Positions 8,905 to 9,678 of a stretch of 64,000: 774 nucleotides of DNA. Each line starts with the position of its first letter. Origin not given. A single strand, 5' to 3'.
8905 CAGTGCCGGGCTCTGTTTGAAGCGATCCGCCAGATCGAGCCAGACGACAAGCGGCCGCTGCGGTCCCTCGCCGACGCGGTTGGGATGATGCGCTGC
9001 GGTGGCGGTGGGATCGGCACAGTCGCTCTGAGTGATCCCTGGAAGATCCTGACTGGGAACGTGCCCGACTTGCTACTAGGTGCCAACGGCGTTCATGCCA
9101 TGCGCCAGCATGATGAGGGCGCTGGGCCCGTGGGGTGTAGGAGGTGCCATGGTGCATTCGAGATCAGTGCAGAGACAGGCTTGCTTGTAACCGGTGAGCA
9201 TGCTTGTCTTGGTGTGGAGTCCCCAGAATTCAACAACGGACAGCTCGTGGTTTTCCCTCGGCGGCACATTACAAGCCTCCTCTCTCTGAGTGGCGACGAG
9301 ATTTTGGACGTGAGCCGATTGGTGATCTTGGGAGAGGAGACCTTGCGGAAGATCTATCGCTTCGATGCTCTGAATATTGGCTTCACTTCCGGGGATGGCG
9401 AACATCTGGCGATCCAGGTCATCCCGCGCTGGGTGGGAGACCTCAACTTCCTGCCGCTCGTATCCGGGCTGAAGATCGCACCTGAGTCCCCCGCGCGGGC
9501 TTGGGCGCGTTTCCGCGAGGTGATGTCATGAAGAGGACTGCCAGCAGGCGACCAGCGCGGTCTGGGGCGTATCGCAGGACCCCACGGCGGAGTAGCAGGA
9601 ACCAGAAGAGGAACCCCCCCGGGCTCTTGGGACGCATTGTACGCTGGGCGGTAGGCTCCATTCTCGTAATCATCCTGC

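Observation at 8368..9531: GlmU-like nucleotidyltransferase domain fused to a HIT/GalT-like domain with a degenerate HxHxQ motif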

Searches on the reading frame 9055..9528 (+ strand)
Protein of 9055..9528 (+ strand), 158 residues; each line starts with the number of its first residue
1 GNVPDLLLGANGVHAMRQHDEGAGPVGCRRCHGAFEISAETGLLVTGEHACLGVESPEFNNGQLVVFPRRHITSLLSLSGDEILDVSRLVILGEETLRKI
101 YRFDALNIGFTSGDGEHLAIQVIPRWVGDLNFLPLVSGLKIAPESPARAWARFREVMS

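Call 8: search_solved_structures(query=window:9055-9528:+, max_evalue=10, show_alignments=5)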
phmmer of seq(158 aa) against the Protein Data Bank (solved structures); distinct sequences matched with E-value up to 10: 6.
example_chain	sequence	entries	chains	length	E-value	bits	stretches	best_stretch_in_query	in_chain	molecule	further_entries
6af2_A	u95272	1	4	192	7.5e-11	45.1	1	37-144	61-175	HIT domain-containing protein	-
3ano_A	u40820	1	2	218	2.2e-10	43.6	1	36-144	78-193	AP-4-A phosphorylase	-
3wo5_A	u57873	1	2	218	2.5e-10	43.4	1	36-144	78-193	AP-4-A phosphorylase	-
2eo4_A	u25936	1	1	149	0.0034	20.2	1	60-130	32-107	150aa long hypothetical histidine triad nucleotide-binding protein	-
2oik_A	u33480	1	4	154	0.039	16.8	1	54-136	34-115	Histidine triad (HIT) protein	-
6lod_A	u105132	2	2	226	0.043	16.7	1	26-90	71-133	MULTIHEME_CYTC domain-containing protein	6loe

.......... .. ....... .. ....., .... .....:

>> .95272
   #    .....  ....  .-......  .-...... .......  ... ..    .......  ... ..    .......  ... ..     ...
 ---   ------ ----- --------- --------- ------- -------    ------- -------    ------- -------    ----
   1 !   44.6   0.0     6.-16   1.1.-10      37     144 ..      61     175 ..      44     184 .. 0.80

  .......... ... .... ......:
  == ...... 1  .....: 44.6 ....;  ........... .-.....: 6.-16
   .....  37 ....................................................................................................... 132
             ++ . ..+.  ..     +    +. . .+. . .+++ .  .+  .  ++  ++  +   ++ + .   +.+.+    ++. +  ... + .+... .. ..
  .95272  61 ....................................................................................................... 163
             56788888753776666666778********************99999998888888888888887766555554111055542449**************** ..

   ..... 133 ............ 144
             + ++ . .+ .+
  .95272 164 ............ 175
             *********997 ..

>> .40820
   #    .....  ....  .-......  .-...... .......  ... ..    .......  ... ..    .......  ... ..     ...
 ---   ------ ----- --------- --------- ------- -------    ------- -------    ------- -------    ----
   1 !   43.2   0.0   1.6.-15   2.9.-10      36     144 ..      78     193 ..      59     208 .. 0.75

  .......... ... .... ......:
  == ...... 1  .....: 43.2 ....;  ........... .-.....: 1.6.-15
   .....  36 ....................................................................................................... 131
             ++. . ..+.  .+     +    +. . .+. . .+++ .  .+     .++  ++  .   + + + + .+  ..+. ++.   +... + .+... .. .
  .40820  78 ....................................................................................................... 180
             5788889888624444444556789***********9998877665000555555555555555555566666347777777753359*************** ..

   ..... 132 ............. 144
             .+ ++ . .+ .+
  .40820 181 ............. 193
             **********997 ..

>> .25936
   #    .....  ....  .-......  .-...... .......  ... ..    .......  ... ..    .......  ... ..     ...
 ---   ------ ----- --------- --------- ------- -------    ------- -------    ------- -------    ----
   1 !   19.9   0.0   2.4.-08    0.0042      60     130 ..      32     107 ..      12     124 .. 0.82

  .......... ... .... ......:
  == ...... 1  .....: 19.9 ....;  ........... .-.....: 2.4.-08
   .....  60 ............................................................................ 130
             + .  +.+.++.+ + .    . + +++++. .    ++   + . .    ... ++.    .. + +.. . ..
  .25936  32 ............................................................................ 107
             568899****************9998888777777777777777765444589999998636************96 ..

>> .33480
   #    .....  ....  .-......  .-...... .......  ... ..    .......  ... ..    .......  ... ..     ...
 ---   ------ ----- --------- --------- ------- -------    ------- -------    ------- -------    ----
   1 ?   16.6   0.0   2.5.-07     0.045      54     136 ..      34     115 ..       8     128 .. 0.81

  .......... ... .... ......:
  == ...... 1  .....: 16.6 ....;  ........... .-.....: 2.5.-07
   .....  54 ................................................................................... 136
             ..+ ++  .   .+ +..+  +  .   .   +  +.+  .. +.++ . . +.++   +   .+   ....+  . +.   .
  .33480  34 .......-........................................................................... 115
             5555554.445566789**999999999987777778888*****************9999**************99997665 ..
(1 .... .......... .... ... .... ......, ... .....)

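Call 9: search_protein_families(library=pfam, proteins=[window:9055-9528:+], max_evalue=10)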
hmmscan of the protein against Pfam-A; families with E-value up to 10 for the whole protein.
seq(158 aa): 0 families

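Call 20: find_related_loci(query=A2, collection=genome_contigs, flank=6000)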
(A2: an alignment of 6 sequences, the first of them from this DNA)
Query A2 (135 aa) in genome_contigs; peptide patterns used: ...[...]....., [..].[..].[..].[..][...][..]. (x = any residue, [..] = any of these).
600 stretches matched a pattern (row limit reached: there are more); 595 encode a relative of the query (tblastn E <= 1e-3); the best 80 are kept; 80 distinct loci.
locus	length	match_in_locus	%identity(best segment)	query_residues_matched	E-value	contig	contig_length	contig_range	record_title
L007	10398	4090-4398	39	36-132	3e-22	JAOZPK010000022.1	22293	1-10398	MAG: Candidatus Cloacimonadota bacterium isolate GMC4.metabat2.199_sub GMC4_2036_length_22293_cov_18.874584, whole genom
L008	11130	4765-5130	35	16-131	6e-22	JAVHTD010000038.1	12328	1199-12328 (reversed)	MAG: Candidatus Thermosaccharophagus tengchongensis isolate DRTY-6.bins.49.201901 NODE_3945_length_12328_cov_1.891648, w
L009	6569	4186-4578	35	14-134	2e-21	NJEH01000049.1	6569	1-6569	MAG: Thermofilum sp. ex4484_15 ex4484_15_scaffold_12290_length_6569__count_730, whole genome shotgun sequence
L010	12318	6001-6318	40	36-135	3e-21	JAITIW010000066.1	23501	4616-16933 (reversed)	MAG: Puniceicoccales bacterium isolate Pcl387_bin136 k119_2039468, whole genome shotgun sequence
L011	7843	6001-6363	32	17-131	3e-21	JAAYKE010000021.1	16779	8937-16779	MAG: Armatimonadota bacterium isolate AS10tlH2TH_383 40777_AS10, whole genome shotgun sequence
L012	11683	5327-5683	31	20-132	3e-21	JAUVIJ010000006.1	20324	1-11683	MAG: Candidatus Cloacimonadota bacterium isolate CSMAG_425 CSMAG_425_k127_3736405_length_20324_cov_46.9928, whole genome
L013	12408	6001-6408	32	4-132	7e-21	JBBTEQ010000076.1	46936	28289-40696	MAG: Bdellovibrionota bacterium isolate H41-bin164_1 H41_bin164_1_000000000076, whole genome shotgun sequence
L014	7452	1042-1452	31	5-134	8e-21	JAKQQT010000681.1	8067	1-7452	MAG: Armatimonadota bacterium isolate USMO_maxbin.175 k141_993883, whole genome shotgun sequence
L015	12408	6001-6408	32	4-133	9e-21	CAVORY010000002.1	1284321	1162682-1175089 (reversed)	MAG: uncultured Acidobacteriota bacterium isolate MFD00032.bin.2.43 genome assembly, contig: contig_16105, whole genome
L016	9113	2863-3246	36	4-122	3e-20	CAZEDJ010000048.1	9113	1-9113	MAG TPA_asm: uncultured bacterium isolate SRP144503_co3_142 genome assembly, contig: NODE_2630_length_9113_cov_42.265732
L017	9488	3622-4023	33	4-130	4e-20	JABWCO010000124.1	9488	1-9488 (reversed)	MAG: Bdellovibrio sp. isolate MAG_58 scaffold_8766, whole genome shotgun sequence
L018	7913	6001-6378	33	1-121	3e-20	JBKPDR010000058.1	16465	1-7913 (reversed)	MAG: Actinomycetota bacterium isolate GB_EKS_MAG_00019 GB_EKS_000000290740, whole genome shotgun sequence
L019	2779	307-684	37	15-133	7e-20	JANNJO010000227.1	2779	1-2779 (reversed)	MAG: Acidobacteriota bacterium isolate SOY_4_C_metabat_76 SOY_4_C_k141_3330162, whole genome shotgun sequence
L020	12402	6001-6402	27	5-132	9e-20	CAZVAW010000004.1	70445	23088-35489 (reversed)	MAG TPA_asm: uncultured Desulfurococcaceae archaeon isolate SRP141559_co1_79 genome assembly, contig: NODE_76_length_704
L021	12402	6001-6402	31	5-131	1e-19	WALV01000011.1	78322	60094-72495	MAG: Candidatus Tiamatella sp. isolate S016_46_esom k151_200975, whole genome shotgun sequence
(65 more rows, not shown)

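Call 26: search_protein_representatives(alignment_id=A2)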
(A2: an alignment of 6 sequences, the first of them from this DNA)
Query: 6 sequences, 135 profile positions. Proteins with E-value up to 0.001 (for the whole library): 6236; up to 1e-10: 1124; up to 1e-30: 22. The best 150 are listed.
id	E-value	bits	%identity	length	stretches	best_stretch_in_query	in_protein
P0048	2.3e-47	176.1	-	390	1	3-134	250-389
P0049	2.6e-47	176.0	-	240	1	4-134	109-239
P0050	2.9e-47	175.8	-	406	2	16-128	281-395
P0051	5.3e-45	168.5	-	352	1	4-134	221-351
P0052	6.8e-45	168.1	-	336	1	3-133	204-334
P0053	5.0e-44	165.3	-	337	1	4-134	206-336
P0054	7.3e-44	164.8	-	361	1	4-135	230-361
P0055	1.4e-43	163.9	-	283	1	4-135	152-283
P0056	2.2e-43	163.3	-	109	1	28-135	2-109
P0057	8.5e-43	161.3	-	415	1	2-134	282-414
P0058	1.2e-41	157.6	-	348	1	5-135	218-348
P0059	1.6e-39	150.7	-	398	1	3-130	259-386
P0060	2.5e-39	150.1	-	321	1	4-133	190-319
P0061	6.8e-38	145.5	-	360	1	2-131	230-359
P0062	1.3e-37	144.6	-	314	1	17-134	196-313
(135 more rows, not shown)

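Call 34: find_related_loci(query=A3, collection=metagenome_contigs, flank=5000)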
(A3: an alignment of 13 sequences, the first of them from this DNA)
Query A3 (134 aa) in metagenome_contigs; peptide patterns used: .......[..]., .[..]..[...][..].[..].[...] (x = any residue, [..] = any of these).
168 stretches matched a pattern; 89 encode a relative of the query (tblastn E <= 1e-3); the best 80 are kept; 80 distinct loci.
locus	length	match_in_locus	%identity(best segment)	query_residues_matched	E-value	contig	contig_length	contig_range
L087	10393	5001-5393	56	4-134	3e-48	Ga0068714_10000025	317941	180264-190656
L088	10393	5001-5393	56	4-134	3e-48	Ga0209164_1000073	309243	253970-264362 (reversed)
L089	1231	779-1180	57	1-134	3e-49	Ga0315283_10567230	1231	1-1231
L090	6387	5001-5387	52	4-132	2e-42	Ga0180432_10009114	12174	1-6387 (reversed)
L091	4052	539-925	52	4-132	2e-42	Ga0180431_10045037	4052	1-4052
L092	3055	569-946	49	4-129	4e-41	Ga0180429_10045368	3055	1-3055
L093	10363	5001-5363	55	13-133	1e-38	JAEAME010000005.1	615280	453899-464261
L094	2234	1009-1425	47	3-133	2e-36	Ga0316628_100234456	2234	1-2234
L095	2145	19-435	47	3-133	1e-36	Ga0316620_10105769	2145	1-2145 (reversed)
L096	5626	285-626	53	19-132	5e-35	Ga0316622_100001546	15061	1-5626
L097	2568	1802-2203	46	3-129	4e-33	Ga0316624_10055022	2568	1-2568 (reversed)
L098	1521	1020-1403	43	3-130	3e-30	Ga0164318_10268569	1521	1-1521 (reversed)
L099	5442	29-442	35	1-131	2e-23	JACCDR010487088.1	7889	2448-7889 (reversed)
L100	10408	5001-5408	33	1-129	7e-23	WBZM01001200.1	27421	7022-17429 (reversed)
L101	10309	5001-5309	40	35-131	9e-23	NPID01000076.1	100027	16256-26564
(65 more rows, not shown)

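Call 46: predict_structure(alignment_id=A4)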
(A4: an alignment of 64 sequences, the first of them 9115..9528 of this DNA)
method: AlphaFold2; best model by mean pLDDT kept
length: 138 residues; sequences in the alignment: 64
mean_pLDDT: 90.6   pTM: 0.85
mean pLDDT of the five models: 90.6, 90.0, 89.9, 89.7, 89.4
residues with pLDDT >= 90: 99; 70-90: 29; 50-70: 10; < 50: 0
segments of 3 or more residues with pLDDT < 50: none
pLDDT, mean of each block of 10 residues (from residue 1): 79 92 97 86 96 96 98 98 95 90 87 71 88 97
secondary structure, 60 per line:
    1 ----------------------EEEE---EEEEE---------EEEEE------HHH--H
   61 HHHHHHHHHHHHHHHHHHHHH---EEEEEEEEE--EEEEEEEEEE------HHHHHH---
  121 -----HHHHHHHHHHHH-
elements in order: E23-26 E30-34 E44-48 H60-81 E85-93 E96-105 H112-117 H126-137
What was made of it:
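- The domain model is confident (pLDDT 90.6, call 46).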

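Call 50: fold_search(model_id=the predicted structure, library=pdb)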
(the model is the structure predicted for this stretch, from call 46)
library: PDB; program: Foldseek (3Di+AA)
matches with E <= 10: 806; with E <= 0.001: 89
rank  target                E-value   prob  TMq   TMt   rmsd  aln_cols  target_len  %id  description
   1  3wo5_B                1.6e-10  1.00  0.77  0.62   2.4       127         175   24  Crystal structure of S147Q of Rv2613c from Mycobacterium tuberculosis (released 2014-12-24)
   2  3ano_B                3.3e-10  1.00  0.77  0.62   2.3       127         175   24  Crystal Structure of a Novel Diadenosine 5',5'''-P1,P4-Tetraphosphate Phosphorylase from Mycobacterium tuberculosis H3 (released 2011-05-18)
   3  6af2_B                5.3e-10  1.00  0.79  0.78   2.3       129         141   22  Crystal structure of N-terminus deletion mutant of Mycobacterium avium diadenosine 5',5'''-P1,P4-tetraphosphate phosph (released 2019-08-14)
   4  6af2_C                4.4e-09  1.00  0.76  0.76   2.6       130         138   20  Crystal structure of N-terminus deletion mutant of Mycobacterium avium diadenosine 5',5'''-P1,P4-tetraphosphate phosph (released 2019-08-14)
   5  3ano_A                2.5e-08  1.00  0.74  0.65   2.1       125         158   22  Crystal Structure of a Novel Diadenosine 5',5'''-P1,P4-Tetraphosphate Phosphorylase from Mycobacterium tuberculosis H3 (released 2011-05-18)
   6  3wo5_A                6.6e-08  1.00  0.73  0.65   2.6       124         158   22  Crystal structure of S147Q of Rv2613c from Mycobacterium tuberculosis (released 2014-12-24)
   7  2fit                  1.0e-07  1.00  0.69  0.73   4.9       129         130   19  FHIT (FRAGILE HISTIDINE TRIAD PROTEIN) (released 1997-11-19)
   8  6af2_D                1.7e-07  1.00  0.73  0.71   2.2       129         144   23  Crystal structure of N-terminus deletion mutant of Mycobacterium avium diadenosine 5',5'''-P1,P4-tetraphosphate phosph (released 2019-08-14)
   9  7p8p_C                2.0e-07  1.00  0.67  0.73   4.0       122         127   18  Crystal structure of Fhit covalently bound to a nucleotide (released 2022-06-01)
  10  1fit                  3.8e-07  1.00  0.69  0.75   4.0       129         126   18  FHIT (FRAGILE HISTIDINE TRIAD PROTEIN) (released 1997-11-19)
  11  6fit                  5.4e-07  1.00  0.69  0.76   4.0       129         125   18  FHIT-TRANSITION STATE ANALOG (released 1998-03-25)
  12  7p8p_D                7.3e-07  1.00  0.68  0.68   5.3       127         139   19  Crystal structure of Fhit covalently bound to a nucleotide (released 2022-06-01)
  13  6af2_A                7.8e-07  1.00  0.72  0.70   2.4       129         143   22  Crystal structure of N-terminus deletion mutant of Mycobacterium avium diadenosine 5',5'''-P1,P4-tetraphosphate phosph (released 2019-08-14)
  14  7p8p_A                8.8e-07  1.00  0.67  0.72   3.7       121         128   19  Crystal structure of Fhit covalently bound to a nucleotide (released 2022-06-01)
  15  2oik_A                9.3e-07  1.00  0.66  0.66   5.5       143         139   19  Crystal structure of a histidine triad (hit) protein (mfla_2506) from methylobacillus flagellatus kt at 1.65 A resolut (released 2007-01-30)
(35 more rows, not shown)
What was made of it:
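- On HIT superfamily, Rv2613c-type Ap4A phosphorylase: Top fold hits are 3wo5/3ano/6af2 (E 1.6e-10 to 5e-10, TM 0.77-0.79), followed by Fhit (calls 46, 50).
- Closest known: GalT / Apa2 / GDP-L-galactose phosphorylase. Different: They match the model much less well than Rv2613c and Fhit do (call 50).
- Checked: The domain model has pLDDT 90.6 and its best fold match is Rv2613c (E 1.6e-10, TM 0.77) (calls 46, 50).
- The HIT domain is of the Rv2613c/Fhit type, and GalT structures rank far lower (call 50).
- Tried and rejected: GalT or GDP-L-galactose phosphorylase membership was considered and rejected (call 50).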

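Call 56: find_homologous_proteins(query=A3, max_evalue=1e-15)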
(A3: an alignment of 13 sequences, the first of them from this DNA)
Query A3 (13 sequences) (134 aa, profile of the alignment): 46 proteins with E <= 1e-15 among 7425 candidates.
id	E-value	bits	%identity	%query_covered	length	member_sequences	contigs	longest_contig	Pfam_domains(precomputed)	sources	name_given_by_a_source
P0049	2.8e-61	223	58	97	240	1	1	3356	-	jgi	jgi:diadenosine tetraphosphate (Ap4A) HIT family hydrolase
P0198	4.4e-53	196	57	90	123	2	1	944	-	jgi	jgi:ATP adenylyltransferase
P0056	1.6e-38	149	50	80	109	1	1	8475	-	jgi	jgi:ATP adenylyltransferase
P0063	4.8e-28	115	42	81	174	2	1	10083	-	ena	-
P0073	1.8e-25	107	32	91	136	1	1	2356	PF01230.30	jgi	jgi:ATP adenylyltransferase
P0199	2.6e-25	106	34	87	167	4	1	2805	PF11969.14,PF01230.30,PF04677.21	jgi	jgi:ATP adenylyltransferase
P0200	2.9e-24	103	34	96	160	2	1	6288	PF01230.30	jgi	jgi:ATP adenylyltransferase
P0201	3.3e-24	103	34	99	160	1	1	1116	PF11969.14,PF01230.30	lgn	-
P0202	7.3e-24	102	37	97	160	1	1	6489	PF01230.30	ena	-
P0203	6.6e-23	99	36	72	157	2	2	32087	PF01230.30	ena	-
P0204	2.4e-22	97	33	72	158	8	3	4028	PF01230.30,PF04677.21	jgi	jgi:ATP adenylyltransferase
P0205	2.7e-22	97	32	99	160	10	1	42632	PF11969.14,PF01230.30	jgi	jgi:ATP adenylyltransferase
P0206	3.7e-22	96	36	97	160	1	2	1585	PF01230.30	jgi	jgi:ATP adenylyltransferase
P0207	4.0e-22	96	33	95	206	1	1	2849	PF01230.30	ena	-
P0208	4.5e-22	96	32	72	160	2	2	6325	PF11969.14,PF01230.30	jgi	jgi:ATP adenylyltransferase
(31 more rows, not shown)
